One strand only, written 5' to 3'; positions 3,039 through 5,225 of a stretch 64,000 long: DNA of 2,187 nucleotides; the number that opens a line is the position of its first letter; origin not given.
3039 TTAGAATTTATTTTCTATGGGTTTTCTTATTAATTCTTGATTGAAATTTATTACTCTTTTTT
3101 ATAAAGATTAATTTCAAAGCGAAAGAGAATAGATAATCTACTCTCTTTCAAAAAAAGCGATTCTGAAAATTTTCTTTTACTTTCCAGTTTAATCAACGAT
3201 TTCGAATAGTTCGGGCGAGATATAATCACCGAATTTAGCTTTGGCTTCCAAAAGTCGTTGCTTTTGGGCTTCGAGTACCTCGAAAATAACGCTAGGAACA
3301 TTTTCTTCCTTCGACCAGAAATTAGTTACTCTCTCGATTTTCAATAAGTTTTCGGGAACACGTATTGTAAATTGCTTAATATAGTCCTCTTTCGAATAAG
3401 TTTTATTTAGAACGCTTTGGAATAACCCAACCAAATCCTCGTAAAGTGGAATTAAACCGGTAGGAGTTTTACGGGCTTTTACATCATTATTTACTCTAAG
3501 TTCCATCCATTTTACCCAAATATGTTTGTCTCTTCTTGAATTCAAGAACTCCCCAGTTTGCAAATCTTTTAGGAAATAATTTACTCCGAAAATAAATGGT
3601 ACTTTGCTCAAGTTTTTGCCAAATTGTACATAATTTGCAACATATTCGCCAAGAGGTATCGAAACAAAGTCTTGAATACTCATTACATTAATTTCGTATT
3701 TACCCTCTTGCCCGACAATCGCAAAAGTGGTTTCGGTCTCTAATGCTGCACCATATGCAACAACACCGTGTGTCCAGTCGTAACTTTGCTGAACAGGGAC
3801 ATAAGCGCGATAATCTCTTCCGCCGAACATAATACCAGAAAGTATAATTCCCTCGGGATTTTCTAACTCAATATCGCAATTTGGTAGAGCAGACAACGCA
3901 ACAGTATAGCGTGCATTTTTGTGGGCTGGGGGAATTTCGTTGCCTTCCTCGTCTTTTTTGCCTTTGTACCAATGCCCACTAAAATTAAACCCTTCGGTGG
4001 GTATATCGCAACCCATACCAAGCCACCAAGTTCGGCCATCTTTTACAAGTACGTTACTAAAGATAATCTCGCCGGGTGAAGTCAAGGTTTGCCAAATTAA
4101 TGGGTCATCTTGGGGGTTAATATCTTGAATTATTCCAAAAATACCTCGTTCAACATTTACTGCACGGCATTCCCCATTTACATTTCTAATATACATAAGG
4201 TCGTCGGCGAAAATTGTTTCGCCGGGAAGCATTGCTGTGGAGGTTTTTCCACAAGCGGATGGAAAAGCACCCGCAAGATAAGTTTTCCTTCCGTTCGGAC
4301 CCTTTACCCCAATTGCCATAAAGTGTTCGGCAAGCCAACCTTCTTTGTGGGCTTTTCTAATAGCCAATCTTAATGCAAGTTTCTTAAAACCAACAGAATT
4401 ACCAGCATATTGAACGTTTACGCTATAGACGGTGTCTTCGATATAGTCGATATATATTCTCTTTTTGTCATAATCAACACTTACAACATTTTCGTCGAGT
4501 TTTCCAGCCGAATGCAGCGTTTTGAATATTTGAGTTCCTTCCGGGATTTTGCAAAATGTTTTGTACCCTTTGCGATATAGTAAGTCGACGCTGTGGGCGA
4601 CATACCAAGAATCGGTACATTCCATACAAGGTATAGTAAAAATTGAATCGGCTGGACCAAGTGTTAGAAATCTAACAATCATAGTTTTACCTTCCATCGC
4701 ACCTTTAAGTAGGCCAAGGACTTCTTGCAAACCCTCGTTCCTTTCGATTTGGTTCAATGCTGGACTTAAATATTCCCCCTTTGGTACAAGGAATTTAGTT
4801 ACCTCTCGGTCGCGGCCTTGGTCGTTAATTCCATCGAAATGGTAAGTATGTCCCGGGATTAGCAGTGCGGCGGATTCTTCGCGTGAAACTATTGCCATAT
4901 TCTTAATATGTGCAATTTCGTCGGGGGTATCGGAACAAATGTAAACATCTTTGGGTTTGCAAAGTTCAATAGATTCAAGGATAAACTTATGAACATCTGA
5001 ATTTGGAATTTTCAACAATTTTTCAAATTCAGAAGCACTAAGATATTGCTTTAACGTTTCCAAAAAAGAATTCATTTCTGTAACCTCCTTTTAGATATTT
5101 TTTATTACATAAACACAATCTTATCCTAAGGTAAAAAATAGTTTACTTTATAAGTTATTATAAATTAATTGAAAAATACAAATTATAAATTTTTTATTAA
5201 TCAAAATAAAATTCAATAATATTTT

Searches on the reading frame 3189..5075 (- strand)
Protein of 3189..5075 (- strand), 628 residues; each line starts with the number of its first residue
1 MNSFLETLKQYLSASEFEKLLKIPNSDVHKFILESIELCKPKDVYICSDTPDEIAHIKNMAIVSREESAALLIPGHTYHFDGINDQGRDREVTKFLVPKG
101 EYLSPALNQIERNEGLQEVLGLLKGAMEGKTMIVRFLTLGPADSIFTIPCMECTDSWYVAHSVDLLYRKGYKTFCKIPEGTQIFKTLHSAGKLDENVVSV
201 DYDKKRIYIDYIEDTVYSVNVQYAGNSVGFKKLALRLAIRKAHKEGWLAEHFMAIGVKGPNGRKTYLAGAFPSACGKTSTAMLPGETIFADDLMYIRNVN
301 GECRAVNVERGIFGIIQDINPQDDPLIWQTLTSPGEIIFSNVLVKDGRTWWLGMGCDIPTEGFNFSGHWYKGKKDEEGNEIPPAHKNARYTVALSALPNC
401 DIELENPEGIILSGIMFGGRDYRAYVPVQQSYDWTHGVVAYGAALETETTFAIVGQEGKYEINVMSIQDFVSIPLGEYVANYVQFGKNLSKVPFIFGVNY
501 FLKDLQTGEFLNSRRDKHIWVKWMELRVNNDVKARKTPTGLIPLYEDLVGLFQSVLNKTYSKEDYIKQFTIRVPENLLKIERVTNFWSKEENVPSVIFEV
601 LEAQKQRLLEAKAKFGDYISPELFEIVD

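Call 57: search_protein_families(library=pfam, proteins=[window:3189-5075:-], max_evalue=0.0001)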
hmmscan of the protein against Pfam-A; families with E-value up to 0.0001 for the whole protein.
window:3189-5075:- (628 aa): 2 families
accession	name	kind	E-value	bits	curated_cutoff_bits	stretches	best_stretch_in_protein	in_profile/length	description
PF00821.23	PEPCK_GTP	-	1.3e-98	330.6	23.8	1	247-607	1-357/357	Phosphoenolpyruvate carboxykinase C-terminal P-loop domain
PF17297.7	PEPCK_N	-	2.9e-51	174.6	23.8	1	30-242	1-217/218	Phosphoenolpyruvate carboxykinase N-terminal domain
